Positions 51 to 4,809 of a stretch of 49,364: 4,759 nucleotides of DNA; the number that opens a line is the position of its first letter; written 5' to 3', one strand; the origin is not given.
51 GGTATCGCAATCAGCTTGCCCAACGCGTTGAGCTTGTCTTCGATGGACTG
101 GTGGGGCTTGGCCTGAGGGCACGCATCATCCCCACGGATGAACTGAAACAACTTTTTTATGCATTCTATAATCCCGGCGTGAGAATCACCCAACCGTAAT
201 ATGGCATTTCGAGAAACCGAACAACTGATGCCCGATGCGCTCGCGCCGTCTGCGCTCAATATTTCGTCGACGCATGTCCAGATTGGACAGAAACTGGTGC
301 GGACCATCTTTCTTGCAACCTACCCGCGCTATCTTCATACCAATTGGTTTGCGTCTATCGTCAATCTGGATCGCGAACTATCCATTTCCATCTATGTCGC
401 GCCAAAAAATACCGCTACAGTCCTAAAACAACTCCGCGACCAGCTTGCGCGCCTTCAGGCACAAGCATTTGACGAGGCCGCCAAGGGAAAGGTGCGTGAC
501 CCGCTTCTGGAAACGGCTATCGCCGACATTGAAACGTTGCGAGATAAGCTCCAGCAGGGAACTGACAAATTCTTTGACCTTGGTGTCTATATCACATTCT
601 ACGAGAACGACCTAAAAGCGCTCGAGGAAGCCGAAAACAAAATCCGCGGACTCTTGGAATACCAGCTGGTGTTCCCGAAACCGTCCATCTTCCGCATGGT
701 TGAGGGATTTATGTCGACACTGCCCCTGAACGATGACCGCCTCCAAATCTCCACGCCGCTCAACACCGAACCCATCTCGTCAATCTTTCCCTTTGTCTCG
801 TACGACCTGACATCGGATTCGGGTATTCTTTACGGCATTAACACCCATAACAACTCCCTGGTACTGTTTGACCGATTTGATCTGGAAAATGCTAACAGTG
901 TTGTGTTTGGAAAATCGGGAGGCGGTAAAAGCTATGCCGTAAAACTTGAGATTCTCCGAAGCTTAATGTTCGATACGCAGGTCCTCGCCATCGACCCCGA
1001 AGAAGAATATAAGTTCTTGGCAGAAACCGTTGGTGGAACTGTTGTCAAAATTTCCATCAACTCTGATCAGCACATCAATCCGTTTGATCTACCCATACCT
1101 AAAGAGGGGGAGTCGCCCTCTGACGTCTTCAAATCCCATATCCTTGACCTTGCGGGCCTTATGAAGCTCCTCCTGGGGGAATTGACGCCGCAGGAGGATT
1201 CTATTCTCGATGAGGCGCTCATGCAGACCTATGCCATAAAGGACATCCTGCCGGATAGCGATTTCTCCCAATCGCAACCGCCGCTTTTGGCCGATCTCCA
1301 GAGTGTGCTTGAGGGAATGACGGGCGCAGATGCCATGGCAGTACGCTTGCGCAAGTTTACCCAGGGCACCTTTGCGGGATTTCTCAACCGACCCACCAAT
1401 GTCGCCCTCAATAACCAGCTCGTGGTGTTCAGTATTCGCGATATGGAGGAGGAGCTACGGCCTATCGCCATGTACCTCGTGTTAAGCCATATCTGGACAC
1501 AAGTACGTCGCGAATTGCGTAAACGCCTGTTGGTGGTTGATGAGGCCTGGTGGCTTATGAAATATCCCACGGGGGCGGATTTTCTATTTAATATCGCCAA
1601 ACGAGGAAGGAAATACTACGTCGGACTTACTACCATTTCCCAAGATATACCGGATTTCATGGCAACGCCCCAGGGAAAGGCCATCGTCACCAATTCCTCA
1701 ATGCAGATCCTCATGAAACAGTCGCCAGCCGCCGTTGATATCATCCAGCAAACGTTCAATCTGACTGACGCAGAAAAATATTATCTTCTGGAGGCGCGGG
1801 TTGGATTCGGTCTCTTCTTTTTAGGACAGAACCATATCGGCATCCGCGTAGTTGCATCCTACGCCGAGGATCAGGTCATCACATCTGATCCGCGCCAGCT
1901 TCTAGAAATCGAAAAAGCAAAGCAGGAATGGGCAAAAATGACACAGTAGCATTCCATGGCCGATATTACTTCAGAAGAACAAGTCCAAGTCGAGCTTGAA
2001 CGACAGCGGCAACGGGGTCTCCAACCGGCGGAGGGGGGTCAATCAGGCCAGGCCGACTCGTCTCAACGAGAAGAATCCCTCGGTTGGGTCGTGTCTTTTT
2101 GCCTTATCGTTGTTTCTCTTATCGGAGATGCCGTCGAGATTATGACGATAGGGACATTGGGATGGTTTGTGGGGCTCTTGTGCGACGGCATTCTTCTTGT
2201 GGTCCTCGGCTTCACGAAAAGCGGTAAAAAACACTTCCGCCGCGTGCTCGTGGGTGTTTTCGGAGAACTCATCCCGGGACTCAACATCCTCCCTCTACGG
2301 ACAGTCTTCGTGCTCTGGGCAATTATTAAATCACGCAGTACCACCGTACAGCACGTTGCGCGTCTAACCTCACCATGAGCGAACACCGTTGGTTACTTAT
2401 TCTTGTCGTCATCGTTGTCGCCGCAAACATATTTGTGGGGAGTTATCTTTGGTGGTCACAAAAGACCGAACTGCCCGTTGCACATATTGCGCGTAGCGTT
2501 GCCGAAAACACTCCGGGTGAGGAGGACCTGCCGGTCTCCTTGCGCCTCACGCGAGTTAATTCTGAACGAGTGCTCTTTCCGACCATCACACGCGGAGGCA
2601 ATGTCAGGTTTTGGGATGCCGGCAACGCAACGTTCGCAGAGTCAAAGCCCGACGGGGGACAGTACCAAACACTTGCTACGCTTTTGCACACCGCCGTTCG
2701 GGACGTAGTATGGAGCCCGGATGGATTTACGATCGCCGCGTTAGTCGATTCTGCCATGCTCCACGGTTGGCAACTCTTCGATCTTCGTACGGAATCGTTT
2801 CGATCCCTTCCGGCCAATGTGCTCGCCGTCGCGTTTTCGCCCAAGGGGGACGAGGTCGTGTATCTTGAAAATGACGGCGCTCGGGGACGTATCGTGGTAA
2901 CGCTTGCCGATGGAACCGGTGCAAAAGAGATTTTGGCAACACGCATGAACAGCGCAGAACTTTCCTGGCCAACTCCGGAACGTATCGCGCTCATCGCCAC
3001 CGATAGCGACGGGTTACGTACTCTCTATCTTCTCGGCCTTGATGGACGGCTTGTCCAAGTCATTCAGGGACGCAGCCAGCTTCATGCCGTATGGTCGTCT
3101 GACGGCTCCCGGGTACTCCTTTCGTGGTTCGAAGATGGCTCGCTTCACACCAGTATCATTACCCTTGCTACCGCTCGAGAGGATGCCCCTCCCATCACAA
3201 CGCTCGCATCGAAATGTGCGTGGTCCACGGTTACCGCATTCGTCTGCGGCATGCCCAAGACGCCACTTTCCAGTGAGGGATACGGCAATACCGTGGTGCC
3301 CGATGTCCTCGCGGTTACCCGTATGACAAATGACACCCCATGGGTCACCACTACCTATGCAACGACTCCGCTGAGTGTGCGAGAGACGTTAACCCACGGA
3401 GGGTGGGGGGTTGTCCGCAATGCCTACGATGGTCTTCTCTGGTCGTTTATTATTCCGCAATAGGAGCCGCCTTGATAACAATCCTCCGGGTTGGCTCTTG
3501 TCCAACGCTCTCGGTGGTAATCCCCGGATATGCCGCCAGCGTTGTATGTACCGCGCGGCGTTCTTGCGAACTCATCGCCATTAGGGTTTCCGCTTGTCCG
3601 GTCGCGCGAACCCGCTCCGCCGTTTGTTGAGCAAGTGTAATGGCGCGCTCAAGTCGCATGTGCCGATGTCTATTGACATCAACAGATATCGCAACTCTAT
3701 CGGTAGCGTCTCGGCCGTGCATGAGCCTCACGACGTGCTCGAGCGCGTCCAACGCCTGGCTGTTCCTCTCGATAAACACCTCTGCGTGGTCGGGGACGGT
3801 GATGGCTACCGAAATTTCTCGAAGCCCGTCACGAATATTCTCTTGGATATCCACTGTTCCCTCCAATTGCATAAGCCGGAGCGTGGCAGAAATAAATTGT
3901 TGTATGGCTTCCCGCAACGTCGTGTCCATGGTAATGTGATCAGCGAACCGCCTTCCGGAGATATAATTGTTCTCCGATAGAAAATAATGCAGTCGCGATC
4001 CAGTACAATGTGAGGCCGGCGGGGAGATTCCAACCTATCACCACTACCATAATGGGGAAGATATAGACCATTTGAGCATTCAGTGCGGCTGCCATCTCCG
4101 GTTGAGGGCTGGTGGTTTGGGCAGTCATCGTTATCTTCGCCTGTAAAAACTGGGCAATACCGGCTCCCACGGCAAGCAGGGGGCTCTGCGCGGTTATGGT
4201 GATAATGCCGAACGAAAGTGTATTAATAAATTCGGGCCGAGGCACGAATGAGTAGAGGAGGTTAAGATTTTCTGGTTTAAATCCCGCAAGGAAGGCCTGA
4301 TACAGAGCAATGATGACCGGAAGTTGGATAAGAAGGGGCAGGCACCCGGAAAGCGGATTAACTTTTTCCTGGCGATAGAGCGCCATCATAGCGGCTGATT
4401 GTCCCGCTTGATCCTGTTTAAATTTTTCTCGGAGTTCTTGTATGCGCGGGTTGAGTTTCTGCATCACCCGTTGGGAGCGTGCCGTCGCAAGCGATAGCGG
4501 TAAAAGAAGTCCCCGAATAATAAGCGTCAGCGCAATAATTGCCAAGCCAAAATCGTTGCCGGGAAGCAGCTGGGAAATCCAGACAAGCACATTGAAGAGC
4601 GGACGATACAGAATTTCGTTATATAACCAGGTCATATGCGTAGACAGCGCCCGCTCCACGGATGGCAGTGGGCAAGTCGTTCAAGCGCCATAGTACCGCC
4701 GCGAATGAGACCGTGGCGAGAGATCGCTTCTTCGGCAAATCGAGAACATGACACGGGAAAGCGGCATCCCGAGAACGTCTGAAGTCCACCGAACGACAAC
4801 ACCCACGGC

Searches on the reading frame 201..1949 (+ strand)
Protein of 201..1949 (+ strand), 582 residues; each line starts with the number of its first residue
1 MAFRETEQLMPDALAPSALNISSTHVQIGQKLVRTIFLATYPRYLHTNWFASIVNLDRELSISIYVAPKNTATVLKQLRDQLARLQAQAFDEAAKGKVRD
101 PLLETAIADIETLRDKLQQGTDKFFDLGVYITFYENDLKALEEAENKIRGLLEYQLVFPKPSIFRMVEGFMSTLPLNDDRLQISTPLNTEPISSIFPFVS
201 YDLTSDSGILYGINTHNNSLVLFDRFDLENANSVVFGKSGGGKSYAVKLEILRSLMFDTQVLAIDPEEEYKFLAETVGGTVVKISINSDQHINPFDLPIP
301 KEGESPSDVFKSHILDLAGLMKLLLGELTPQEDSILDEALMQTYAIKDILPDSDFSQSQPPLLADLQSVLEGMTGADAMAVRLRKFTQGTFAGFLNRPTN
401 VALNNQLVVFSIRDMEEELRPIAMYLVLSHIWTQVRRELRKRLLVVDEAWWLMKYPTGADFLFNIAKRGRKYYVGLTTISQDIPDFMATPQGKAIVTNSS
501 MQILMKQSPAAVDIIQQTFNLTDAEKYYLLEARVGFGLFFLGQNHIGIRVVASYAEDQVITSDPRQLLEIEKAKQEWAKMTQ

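Call 10: search_protein_families(library=pfam, proteins=[window:201-1949:+], max_evalue=0.01)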
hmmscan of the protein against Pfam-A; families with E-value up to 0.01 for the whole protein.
window:201-1949:+ (582 aa): 3 families
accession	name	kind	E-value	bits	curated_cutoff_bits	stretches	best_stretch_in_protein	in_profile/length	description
PF19044.6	P-loop_TraG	-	8.3e-20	71.2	25.8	1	229-530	28-343/413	TraG P-loop domain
PF12846.13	AAA_10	-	3.3e-12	46.6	27.5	2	229-277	20-68/362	AAA-like domain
PF01935.23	DUF87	-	8.6e-07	29.7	23.2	1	235-344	28-124/220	Helicase HerA, central domain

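Call 17: find_encoding_contigs(protein=window:201-1949:+, flank=10000, max_places=4)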
Protein window:201-1949:+ (582 aa): 2 contigs read that carry it; 1 place shown.
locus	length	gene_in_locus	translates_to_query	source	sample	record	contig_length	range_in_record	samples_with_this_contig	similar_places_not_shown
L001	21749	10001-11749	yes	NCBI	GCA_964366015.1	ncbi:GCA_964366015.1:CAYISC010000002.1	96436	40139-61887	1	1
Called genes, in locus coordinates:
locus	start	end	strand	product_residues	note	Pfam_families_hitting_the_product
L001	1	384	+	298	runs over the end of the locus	-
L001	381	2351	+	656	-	PF00580:UvrD-helicase, PF13086:AAA_11 (weak), PF13245:AAA_19, PF13604:AAA_30 (faint), PF01443:Viral_helicase1 (faint), PF13361:UvrD_C, PF13538:UvrD_C_2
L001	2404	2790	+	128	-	PF13366:PDDEXK_3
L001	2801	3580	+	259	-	PF00398:RrnaAD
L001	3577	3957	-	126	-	-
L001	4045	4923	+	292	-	PF18884:TSP3_bac (weak)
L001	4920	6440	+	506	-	-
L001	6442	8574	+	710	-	-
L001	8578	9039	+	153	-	-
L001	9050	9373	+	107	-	PF12666:PrgI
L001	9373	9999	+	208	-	PF26593:TraC-like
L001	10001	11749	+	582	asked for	PF01935:DUF87 (weak), PF12846:AAA_10 (weak), PF19044:P-loop_TraG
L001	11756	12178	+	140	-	-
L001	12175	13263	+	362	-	-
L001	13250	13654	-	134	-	PF01424:R3H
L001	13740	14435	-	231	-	PF02096:60KD_IMP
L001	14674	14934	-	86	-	PF00825:Ribonuclease_P (weak)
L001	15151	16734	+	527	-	PF11638:DnaA_N, PF01695:IstB_IS21 (weak), PF00308:Bac_DnaA, PF01637:ATPase_2, PF00004:AAA (weak), PF08299:Bac_DnaA_C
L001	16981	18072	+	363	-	PF00712:DNA_pol3_beta, PF02767:DNA_pol3_beta_2, PF02768:DNA_pol3_beta_3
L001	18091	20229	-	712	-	PF00912:Transgly, PF00905:Transpeptidase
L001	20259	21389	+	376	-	PF00579:tRNA-synt_1b, PF01479:S4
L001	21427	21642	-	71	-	-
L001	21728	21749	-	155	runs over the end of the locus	PF02075:RuvC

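Call 66: search_protein_families(library=pfam, proteins=[L001:4045-4923:+, L001:4920-6440:+, L001:6421-8574:+, L001:8578-9039:+, L001:9050-9373:+, L001:9373-9999:+], max_evalue=0.05)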
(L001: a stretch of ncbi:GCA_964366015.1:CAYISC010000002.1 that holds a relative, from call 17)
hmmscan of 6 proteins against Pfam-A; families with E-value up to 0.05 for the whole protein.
L001:4045-4923:+ (292 aa): 1 family
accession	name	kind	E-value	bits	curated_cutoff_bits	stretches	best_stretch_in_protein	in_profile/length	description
PF18884.5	TSP3_bac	-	1.5e-06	28.3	25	1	78-99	1-22/22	Bacterial TSP3 repeat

L001:4920-6440:+ (506 aa): 0 families

L001:6421-8574:+ (717 aa): 0 families

L001:8578-9039:+ (153 aa): 0 families

L001:9050-9373:+ (107 aa): 1 family
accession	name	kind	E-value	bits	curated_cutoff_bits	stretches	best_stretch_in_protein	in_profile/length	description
PF12666.12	PrgI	-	1.4e-08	35.6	27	1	10-90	7-91/91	PrgI family protein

L001:9373-9999:+ (208 aa): 1 family
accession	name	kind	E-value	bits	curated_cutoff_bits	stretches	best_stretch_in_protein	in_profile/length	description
PF19390.4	DUF5965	-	0.021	15.6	25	0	136-166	3-33/74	Family of unknown function (DUF5965)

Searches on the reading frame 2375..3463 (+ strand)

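Call 10: search_protein_families(library=pfam, proteins=[window:2375-3463:+], max_evalue=0.01)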
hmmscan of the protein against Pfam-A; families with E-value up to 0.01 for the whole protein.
window:2375-3463:+ (362 aa): 3 families
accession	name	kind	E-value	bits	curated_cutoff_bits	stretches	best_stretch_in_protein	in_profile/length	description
PF25174.1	Beta-prop_THOC3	-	0.00035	20.1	305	1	68-168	62-151/272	THOC3 beta-propeller domain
PF00400.38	WD40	-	0.0039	18.1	27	0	101-121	5-27/39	WD domain, G-beta repeat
PF25460.1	Beta-prop_Aladin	-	0.0087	15.7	171.1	0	91-161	96-168/340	Aladin seven-bladed propeller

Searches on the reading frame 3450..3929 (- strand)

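Call 10: search_protein_families(library=pfam, proteins=[window:3450-3929:-], max_evalue=0.01)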
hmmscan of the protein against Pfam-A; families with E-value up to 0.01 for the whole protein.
window:3450-3929:- (159 aa): 1 family
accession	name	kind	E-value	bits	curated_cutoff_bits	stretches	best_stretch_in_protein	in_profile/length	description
PF01424.28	R3H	-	6e-17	61.9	26.8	1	98-153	5-59/60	R3H domain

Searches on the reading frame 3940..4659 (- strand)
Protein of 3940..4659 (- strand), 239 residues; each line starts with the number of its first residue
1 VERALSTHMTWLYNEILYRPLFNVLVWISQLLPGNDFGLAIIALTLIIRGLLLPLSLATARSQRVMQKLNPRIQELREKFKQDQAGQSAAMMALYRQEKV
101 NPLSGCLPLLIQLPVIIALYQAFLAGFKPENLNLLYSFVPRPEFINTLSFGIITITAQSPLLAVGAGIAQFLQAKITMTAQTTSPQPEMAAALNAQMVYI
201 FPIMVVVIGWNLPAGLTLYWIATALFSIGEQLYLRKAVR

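Call 10: search_protein_families(library=pfam, proteins=[window:3940-4659:-], max_evalue=0.01)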
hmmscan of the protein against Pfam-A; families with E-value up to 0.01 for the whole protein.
window:3940-4659:- (239 aa): 1 family
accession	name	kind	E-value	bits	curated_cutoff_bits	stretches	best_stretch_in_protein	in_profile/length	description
PF02096.25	60KD_IMP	-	1e-50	172.3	35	1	37-236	1-163/163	60Kd inner membrane protein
